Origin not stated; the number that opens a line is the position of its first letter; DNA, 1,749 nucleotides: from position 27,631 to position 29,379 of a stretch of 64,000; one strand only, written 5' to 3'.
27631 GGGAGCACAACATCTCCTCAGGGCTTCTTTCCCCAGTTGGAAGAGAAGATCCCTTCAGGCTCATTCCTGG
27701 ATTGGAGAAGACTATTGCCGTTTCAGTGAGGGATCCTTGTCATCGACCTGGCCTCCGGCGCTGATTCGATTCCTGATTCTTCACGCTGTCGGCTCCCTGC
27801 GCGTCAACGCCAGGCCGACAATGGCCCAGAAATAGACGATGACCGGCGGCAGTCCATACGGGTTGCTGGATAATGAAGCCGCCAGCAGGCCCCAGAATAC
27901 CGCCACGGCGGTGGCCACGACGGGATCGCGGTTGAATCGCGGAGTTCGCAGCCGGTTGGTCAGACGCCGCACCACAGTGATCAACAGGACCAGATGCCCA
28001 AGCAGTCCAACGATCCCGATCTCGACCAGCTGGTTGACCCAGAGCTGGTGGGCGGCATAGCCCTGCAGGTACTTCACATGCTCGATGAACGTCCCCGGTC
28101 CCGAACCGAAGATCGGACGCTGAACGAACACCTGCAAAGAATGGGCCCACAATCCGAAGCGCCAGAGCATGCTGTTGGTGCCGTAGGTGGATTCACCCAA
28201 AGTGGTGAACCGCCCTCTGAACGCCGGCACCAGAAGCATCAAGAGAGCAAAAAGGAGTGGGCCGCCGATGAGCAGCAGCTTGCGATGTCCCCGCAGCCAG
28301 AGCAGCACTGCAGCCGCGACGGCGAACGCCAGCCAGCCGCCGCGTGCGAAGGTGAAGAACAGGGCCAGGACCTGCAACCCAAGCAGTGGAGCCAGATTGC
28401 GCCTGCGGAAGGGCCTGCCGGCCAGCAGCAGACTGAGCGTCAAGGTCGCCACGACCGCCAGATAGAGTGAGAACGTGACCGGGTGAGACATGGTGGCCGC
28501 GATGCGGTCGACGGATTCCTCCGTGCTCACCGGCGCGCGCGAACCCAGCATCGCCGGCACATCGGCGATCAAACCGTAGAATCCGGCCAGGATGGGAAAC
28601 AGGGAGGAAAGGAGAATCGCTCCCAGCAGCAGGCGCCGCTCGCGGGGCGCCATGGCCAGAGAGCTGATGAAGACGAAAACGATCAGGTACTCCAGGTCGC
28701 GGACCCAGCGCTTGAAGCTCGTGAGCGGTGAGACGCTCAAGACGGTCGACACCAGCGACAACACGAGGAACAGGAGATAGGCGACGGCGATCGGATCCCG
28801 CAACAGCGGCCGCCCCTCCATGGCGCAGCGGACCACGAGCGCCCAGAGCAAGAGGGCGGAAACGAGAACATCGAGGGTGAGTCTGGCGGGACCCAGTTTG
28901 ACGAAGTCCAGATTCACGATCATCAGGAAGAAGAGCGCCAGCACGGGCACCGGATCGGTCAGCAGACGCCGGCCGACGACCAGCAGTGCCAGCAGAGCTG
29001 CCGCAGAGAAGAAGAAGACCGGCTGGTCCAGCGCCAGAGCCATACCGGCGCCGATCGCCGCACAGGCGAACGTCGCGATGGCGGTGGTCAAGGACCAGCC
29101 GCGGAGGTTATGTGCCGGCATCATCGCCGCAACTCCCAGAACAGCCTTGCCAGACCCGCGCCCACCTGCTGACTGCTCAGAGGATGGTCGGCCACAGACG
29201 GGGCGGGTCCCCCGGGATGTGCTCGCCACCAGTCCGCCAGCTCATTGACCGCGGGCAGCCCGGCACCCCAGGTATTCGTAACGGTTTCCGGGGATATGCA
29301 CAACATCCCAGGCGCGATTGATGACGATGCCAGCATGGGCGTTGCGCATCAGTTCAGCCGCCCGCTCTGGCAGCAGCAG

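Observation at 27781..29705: Inverted, diverged second copy of the GT-tail + Wzy_C module, with reciprocal gene decay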

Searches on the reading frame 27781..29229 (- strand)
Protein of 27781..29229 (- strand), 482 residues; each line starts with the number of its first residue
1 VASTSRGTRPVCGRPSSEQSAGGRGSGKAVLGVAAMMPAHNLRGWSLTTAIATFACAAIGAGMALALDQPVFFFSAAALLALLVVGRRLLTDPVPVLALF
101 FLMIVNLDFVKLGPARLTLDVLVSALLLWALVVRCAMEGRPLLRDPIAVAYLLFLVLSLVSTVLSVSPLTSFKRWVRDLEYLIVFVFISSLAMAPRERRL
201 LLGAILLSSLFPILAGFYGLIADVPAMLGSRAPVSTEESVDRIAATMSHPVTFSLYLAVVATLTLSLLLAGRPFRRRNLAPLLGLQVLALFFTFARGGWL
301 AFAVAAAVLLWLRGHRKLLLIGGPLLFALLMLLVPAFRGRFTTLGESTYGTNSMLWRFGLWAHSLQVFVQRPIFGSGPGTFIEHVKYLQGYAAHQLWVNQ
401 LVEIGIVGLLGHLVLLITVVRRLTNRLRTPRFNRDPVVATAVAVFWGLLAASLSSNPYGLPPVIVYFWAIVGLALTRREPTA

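Call 4: search_protein_families(library=pfam, proteins=[window:27781-29229:-], max_evalue=0.01)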
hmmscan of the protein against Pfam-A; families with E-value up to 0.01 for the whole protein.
window:27781-29229:- (482 aa): 1 family
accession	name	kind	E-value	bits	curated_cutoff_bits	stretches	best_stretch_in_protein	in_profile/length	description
PF04932.20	Wzy_C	-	2.1e-16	60.5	31.7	1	284-411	4-147/149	O-Antigen ligase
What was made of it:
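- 27781..29124 (-): Intact 447-aa Wzy_C-family membrane protein (arm 2), the presumed working polymerase or ligase. Pfam Wzy_C at 60.5 bits against a cutoff of 31.7 (call 4).
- On Wzy_C / O-antigen ligase-polymerase family (PF04932): Wzy447, 27781-29124(-): 60.5 bits against a gathering score of 31.7, over residues 284-411 of the 482-aa reading (call 4).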

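Call 10: find_homologous_proteins(query=window:27781-29124:-)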
Query window:27781-29124:- (447 aa): 13 proteins with E <= 0.001 among 8000 candidates.
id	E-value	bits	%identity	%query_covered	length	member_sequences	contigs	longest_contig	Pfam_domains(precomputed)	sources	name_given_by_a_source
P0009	4.0e-279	944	100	100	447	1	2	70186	PF04932.21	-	-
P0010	2.4e-160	552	60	100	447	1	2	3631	PF04932.21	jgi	jgi:O-antigen ligase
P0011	4.2e-130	453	53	99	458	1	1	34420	PF04932.21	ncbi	-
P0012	3.2e-107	377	49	91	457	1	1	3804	PF04932.21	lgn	-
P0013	1.7e-105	372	49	87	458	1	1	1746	PF04932.21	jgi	jgi:O-antigen ligase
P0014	7.9e-104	366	49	88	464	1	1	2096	PF04932.21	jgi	jgi:O-antigen ligase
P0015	2.6e-101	358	49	91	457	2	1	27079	PF04932.21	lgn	-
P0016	1.5e-100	355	47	87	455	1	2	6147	PF04932.21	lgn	-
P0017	9.3e-98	346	47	85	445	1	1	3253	PF04932.21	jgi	jgi:O-antigen ligase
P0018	1.2e-74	270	40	86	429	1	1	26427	PF04932.21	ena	-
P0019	4.7e-6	44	25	63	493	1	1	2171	PF04932.21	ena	-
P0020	1.1e-5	43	33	42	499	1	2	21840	PF04932.21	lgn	-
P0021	1.7e-5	42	27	54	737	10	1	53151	PF14559.13,PF13414.13,PF00515.35,PF13432.13,PF07719.24,PF04932.21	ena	-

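Call 11: find_encoding_contigs(protein=P0011, flank=10000, max_places=3)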
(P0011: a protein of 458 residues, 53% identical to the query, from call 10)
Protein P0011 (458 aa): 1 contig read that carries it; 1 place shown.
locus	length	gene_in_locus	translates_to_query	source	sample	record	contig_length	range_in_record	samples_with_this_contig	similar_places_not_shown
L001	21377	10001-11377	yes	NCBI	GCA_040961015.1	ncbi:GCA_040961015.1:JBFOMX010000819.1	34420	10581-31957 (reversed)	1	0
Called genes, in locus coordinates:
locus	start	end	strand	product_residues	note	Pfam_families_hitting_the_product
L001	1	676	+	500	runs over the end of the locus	PF13860:FlgD_ig (weak)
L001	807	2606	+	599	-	PF07238:PilZ (faint), PF08668:HDOD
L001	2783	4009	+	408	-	PF17957:Big_7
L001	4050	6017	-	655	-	-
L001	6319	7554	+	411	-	PF02706:Wzz (faint)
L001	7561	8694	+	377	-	PF13439:Glyco_transf_4, PF13579:Glyco_trans_4_4, PF00534:Glycos_transf_1, PF13524:Glyco_trans_1_2, PF13692:Glyco_trans_1_4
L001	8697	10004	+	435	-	PF13439:Glyco_transf_4, PF13579:Glyco_trans_4_4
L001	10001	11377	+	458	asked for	PF04932:Wzy_C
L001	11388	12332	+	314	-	PF13641:Glyco_tranf_2_3, PF00535:Glycos_transf_2, PF10111:Glyco_tranf_2_2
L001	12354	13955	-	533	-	PF13440:Polysacc_synt_3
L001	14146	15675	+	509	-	-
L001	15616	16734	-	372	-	PF06662:C5-epim_C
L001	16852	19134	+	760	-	PF02563:Poly_export, PF10531:SLBB, PF22461:SLBB_2 (weak), PF10531:SLBB, PF22461:SLBB_2 (weak)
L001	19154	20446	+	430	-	PF03747:ADP_ribosyl_GH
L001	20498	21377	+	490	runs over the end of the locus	PF01943:Polysacc_synt, PF13440:Polysacc_synt_3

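Call 12: find_encoding_contigs(protein=P0015, flank=10000, max_places=3)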
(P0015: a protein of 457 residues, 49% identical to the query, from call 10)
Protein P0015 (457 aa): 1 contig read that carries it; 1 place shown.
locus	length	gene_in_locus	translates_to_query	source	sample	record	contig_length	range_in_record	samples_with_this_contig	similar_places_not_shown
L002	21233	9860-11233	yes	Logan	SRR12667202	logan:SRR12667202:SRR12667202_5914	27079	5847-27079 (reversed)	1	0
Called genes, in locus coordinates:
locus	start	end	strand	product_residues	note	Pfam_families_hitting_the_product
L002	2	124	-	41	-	?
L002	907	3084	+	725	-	PF07715:Plug, PF00593:TonB_dep_Rec_b-barrel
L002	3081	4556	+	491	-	PF13860:FlgD_ig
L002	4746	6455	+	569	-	PF00027:cNMP_binding (faint), PF08668:HDOD, PF01966:HD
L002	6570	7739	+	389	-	PF17957:Big_7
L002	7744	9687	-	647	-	-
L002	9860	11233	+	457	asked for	PF04932:Wzy_C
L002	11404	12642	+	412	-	-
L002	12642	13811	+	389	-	PF13439:Glyco_transf_4, PF13579:Glyco_trans_4_4, PF00534:Glycos_transf_1, PF13692:Glyco_trans_1_4, PF13524:Glyco_trans_1_2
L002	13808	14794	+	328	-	PF00535:Glycos_transf_2, PF10111:Glyco_tranf_2_2, PF13641:Glyco_tranf_2_3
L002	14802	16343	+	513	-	PF01943:Polysacc_synt, PF13440:Polysacc_synt_3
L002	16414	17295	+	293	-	PF01522:Polysacc_deac_1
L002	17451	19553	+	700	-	PF02563:Poly_export, PF10531:SLBB, PF22461:SLBB_2 (weak)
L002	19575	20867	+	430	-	PF03747:ADP_ribosyl_GH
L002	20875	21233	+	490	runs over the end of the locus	PF01943:Polysacc_synt, PF13440:Polysacc_synt_3, PF03023:MurJ (weak)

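Call 13: find_encoding_contigs(protein=P0010, flank=10000, max_places=3)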
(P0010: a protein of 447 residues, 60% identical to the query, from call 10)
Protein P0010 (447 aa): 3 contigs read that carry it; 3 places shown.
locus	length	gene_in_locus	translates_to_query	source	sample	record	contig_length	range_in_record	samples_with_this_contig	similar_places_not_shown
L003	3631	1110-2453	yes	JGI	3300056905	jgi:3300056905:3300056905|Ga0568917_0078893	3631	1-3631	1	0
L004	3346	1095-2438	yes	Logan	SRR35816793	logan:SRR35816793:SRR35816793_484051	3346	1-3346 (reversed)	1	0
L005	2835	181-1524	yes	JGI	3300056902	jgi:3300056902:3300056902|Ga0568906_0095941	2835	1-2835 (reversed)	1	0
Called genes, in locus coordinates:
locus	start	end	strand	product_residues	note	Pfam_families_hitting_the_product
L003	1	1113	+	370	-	?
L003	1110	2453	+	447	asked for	PF04932:Wzy_C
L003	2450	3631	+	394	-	?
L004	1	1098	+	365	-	?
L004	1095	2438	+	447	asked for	PF04932:Wzy_C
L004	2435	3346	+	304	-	?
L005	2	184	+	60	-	?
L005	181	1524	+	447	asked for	PF04932:Wzy_C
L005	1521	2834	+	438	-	?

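Call 15: find_encoding_contigs(protein=P0009, flank=10000, max_places=6)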
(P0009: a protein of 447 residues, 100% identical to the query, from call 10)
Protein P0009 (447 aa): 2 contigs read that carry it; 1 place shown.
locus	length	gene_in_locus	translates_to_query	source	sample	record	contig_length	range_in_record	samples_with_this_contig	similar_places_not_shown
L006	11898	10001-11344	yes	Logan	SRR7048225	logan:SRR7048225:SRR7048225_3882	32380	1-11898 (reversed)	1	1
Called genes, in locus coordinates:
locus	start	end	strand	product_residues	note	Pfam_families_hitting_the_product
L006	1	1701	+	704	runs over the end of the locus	PF02563:Poly_export, PF10531:SLBB, PF22461:SLBB_2, PF10531:SLBB, PF22461:SLBB_2 (weak), PF10531:SLBB (weak)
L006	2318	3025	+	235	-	-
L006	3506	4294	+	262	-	-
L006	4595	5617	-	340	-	PF13173:AAA_14, PF13635:DUF4143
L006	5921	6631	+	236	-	-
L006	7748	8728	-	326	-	PF13489:Methyltransf_23 (weak), PF08241:Methyltransf_11, PF08242:Methyltransf_12, PF13649:Methyltransf_25 (weak)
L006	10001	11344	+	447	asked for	PF04932:Wzy_C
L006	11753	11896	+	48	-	?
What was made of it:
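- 29121..29700 (-): GT pseudogene (arm 2). About 43% of the GT length is left, with two frame changes and a TAG at 29439-29437. No gene was called here by the public collection's gene caller (call 15).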

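Call 18: find_related_loci(query=A1, collection=genome_contigs, flank=10000)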
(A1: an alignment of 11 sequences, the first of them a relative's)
Query A1 (447 aa) in genome_contigs; peptide patterns used: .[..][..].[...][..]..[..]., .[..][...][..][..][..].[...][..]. (x = any residue, [..] = any of these).
118 stretches matched a pattern; 17 encode a relative of the query (tblastn E <= 1e-3); 17 distinct loci.
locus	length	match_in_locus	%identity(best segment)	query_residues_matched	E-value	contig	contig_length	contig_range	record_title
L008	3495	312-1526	49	42-447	1e-100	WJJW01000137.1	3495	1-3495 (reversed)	MAG: Candidatus Eisenbacteria bacterium isolate Bin_251 k141_1323926, whole genome shotgun sequence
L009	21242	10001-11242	46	33-446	1e-97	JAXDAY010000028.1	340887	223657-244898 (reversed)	MAG: Candidatus Eisenbacteria bacterium isolate POMEDNA-B04 Raw1_k127_875572, whole genome shotgun sequence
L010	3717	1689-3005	32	1-438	1e-59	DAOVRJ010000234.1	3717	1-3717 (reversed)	MAG TPA_asm: Candidatus Zixiibacteriota bacterium isolate CSMAG_1598 CSMAG_1598_k141_427418_length_3717_cov_10.0000, who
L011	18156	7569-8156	30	219-409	4e-13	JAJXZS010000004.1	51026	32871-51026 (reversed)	MAG: Chloroflexi bacterium isolate BP7.bin67 NODE_807_length_51026_cov_1.586004, whole genome shotgun sequence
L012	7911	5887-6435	33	205-373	3e-11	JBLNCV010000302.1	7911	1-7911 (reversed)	MAG: Syntrophothermus sp. isolate MAG116 PRJNA950955_bin24_renamed_301, whole genome shotgun sequence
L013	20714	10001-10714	27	220-447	2e-9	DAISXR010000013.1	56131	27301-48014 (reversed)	MAG TPA_asm: Anaerolineaceae bacterium isolate CTOTU7689 NODE_1142_length_56131_cov_10.745898, whole genome shotgun sequ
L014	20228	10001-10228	43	200-274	7e-9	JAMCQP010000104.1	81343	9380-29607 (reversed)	MAG: Bacillota bacterium isolate FK_Sedi_A_Bin.38 NODE_467_length_81343_cov_4.6971, whole genome shotgun sequence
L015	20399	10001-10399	29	313-445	4e-7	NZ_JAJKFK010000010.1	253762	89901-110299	Amycolatopsis sp. GM8 Scaffold10, whole genome shotgun sequence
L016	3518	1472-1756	36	325-408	3e-7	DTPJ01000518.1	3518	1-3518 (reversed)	MAG TPA_asm: Candidatus Poribacteria bacterium isolate SpSt-970 Ga0123519_10066323, whole genome shotgun sequence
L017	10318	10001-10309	31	219-320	5e-7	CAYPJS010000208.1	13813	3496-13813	MAG TPA_asm: uncultured Anaerolinea sp. isolate binchicken_co254_36 genome assembly, contig: k141_829786, whole genome s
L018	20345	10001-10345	35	326-440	2e-6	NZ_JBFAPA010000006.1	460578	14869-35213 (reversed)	Actinocrispum sp. NPDC049592 NPDC049592_49_C7.ctg-0006, whole genome shotgun sequence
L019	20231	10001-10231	32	318-387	3e-6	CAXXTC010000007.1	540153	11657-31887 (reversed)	MAG: Phycisphaerae bacterium isolate 5e6e2042-626d-414e-84c0-3edaace0f2b0 genome assembly, contig: contig_7, whole genom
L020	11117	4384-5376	23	96-396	3e-5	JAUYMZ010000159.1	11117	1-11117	MAG: Bacteroidota bacterium isolate C3_concoct.bin.81 C3_k141_21069, whole genome shotgun sequence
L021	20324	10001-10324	32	322-430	7e-5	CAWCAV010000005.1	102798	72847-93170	MAG: uncultured Actinomycetes bacterium isolate MFD03899.bin.2.137 genome assembly, contig: contig_51565, whole genome s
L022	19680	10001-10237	38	358-440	9e-5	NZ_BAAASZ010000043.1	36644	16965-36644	Streptomyces macrosporus strain JCM 6305 sequence43, whole genome shotgun sequence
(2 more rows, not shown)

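Call 19: find_related_loci(query=A1, collection=metagenome_contigs, flank=10000)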
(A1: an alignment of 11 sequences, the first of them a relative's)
Query A1 (447 aa) in metagenome_contigs; peptide patterns used: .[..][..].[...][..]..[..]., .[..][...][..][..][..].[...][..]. (x = any residue, [..] = any of these).
136 stretches matched a pattern; 38 encode a relative of the query (tblastn E <= 1e-3); 38 distinct loci.
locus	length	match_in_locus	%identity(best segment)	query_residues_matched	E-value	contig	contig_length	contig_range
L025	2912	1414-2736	44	2-443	2e-110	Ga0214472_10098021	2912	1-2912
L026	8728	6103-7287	51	52-447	1e-103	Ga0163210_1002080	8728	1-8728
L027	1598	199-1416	44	45-447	2e-104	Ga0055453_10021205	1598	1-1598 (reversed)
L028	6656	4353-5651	40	8-440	2e-96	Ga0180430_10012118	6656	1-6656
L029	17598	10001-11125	49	73-447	4e-95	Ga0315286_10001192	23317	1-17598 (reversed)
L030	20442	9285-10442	42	57-445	9e-93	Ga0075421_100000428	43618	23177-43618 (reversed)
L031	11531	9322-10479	42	57-445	8e-93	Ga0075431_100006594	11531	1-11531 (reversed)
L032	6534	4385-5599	41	53-446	2e-92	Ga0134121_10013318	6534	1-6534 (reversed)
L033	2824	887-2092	39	57-447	9e-87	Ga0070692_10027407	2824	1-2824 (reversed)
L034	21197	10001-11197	41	53-440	8e-81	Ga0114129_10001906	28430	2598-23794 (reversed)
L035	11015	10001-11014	40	57-383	4e-72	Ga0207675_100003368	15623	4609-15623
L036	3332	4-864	45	162-445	1e-68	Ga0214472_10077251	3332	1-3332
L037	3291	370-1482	33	70-439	6e-57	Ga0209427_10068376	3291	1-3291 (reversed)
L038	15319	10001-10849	27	162-446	8e-17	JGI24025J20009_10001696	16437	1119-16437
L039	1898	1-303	39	347-447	2e-16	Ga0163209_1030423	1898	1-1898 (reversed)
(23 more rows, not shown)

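Call 37: search_solved_structures(query=window:27781-29124:-, max_evalue=1, show_alignments=1)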
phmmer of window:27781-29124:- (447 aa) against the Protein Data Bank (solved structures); distinct sequences matched with E-value up to 1: 0.

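Call 38: search_solved_structures(query=A1, max_evalue=10, show_alignments=2)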
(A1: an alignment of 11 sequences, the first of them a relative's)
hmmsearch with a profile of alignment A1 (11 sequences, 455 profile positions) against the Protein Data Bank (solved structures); distinct sequences matched with E-value up to 10: 0.
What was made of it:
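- Closest known: WaaL O-antigen ligase / Wzy_C family. Different: There is no sequence-level PDB match even with a profile (calls 37, 38).
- Tried and rejected: None, even with a profile (calls 37, 38).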

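Call 50: search_protein_families(library=ncbifam, proteins=[window:27781-29124:-], max_evalue=0.01)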
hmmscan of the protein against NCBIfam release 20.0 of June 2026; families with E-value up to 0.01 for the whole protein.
window:27781-29124:- (447 aa): 4 families
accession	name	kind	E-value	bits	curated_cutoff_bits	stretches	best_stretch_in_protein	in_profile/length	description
TIGR00947.1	2A73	equivalog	6.3e-23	81.5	366.4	1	60-438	19-418/425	IctB family putative bicarbonate transporter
TIGR03097.1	PEP_O_lig_1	hypoth_equivalog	1.4e-14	53.8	188.1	1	87-391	51-351/408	putative O-glycosylation ligase, exosortase A system-associated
NF058641.1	TfpM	equivalog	1.4e-07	30.9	600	1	220-407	147-330/421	O-linking oligosaccharyltransferase TfpM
NF038300.1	EPS_HpsL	equivalog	0.00024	19.8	640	1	364-440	445-521/534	hormogonium polysaccharide biosynthesis protein HpsL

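Call 59: predict_structure(alignment_id=A1)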
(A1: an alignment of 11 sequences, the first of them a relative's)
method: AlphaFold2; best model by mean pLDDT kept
length: 447 residues; sequences in the alignment: 11
mean_pLDDT: 71.4   pTM: 0.76
mean pLDDT of the five models: 71.4, 69.0, 68.5, 68.4, 67.6
residues with pLDDT >= 90: 72; 70-90: 177; 50-70: 122; < 50: 76
segments of 3 or more residues with pLDDT < 50: 1-16, 28-30, 37-41, 310-318, 337-364, 422-425
pLDDT, mean of each block of 10 residues (from residue 1): 36 48 49 50 55 72 82 63 66 68 69 87 72 67 82 84 91 89 84 69 75 78 94 87 93 86 84 91 87 81 62 48 58 50 40 40 50 77 90 77 93 77 56 91 61
secondary structure, 60 per line:
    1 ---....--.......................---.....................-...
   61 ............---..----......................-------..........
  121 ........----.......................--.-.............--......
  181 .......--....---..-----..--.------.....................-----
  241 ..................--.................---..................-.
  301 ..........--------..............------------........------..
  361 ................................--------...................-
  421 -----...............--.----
elements in order: H4-7 H10-32 H36-56 H58-72 H84-103 H111-128 H133-155 H160-172 H175-187 H215-235 H241-258 H261-277 H281-298 H300-310 H319-332 H345-352 H359-392 H401-419 H426-440
